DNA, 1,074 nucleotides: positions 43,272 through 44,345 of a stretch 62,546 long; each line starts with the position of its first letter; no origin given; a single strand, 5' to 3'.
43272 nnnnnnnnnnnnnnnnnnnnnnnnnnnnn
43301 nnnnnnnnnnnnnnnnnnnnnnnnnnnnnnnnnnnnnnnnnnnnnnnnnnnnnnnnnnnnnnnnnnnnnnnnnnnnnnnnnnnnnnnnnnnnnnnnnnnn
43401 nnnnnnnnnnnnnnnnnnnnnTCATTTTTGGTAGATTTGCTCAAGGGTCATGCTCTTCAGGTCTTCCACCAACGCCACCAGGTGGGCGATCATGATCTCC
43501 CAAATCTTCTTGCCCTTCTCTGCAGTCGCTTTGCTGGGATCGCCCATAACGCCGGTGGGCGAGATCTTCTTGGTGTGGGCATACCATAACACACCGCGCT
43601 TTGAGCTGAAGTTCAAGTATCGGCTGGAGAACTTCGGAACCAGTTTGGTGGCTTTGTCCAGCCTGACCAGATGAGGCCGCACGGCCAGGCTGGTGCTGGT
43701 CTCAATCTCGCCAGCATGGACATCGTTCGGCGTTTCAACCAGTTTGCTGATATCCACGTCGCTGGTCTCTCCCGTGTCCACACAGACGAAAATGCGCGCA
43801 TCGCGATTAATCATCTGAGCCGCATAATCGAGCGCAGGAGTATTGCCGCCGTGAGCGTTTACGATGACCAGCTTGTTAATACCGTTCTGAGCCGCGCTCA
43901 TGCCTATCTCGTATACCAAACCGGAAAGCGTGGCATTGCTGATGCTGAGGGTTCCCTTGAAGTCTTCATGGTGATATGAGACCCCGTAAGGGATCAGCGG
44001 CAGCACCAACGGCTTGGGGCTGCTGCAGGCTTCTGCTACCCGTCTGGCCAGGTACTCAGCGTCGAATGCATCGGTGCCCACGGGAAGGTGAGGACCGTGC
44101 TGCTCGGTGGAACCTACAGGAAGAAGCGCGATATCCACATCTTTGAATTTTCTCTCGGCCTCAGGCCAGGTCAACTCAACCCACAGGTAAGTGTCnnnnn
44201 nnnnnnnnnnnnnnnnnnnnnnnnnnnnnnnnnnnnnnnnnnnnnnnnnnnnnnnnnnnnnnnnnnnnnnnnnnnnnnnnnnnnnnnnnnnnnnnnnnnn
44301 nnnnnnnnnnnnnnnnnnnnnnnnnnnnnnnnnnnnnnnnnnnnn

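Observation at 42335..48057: Four-gene minus-strand operon (PLP enzyme, DUF1611, QueC-like::creatininase fusion, enolase-superfamily epimerase): candidate uncharacterised amino-acid/dipeptide pathway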

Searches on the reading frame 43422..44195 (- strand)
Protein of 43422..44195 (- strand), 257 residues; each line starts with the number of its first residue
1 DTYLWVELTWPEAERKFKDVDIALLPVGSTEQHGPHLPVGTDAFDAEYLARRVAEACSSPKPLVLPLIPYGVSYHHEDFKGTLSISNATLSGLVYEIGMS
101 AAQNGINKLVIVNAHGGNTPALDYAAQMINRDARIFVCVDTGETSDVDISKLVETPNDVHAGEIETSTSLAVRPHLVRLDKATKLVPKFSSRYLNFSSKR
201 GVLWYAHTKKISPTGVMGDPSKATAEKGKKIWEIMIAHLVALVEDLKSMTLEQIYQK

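Call 24: search_solved_structures(query=window:43422-44195:-, max_evalue=0.001)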
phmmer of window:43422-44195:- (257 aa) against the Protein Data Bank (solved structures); distinct sequences matched with E-value up to 0.001: 8.
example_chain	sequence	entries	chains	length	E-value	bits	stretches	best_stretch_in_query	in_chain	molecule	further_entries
3no4_A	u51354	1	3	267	2.9e-18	69.6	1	9-124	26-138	creatinine amidohydrolase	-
3lub_A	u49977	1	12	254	2.3e-17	66.6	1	19-248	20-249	Putative creatinine amidohydrolase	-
1q3k_A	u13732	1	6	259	4.5e-16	62.4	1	7-190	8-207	creatininase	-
3a6h_A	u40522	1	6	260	4.6e-16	62.4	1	7-236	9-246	Creatinine amidohydrolase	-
3a6e_A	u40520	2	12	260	5e-16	62.3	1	7-236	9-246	Creatinine amidohydrolase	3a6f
3a6g_A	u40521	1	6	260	5e-16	62.3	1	7-236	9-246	Creatinine amidohydrolase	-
3a6j_A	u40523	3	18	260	5.1e-16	62.3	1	7-235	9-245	Creatinine amidohydrolase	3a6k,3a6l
1j2t_A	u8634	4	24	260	5.2e-16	62.3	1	7-235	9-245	creatinine amidohydrolase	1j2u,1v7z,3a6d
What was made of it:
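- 43422..44177 (-): Gene 3, C-terminal half (aa 536-786): creatininase-family binuclear-metal amidohydrolase. The closest named subfamily is MftE, a peptidyl-dipeptidase. The metal-ligand motifs EQHGPH (44088-44105), NAHGGN (43842-43859) and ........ (43695-43718) are conserved. PDB matches 3NO4 and 3LUB (call 24).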
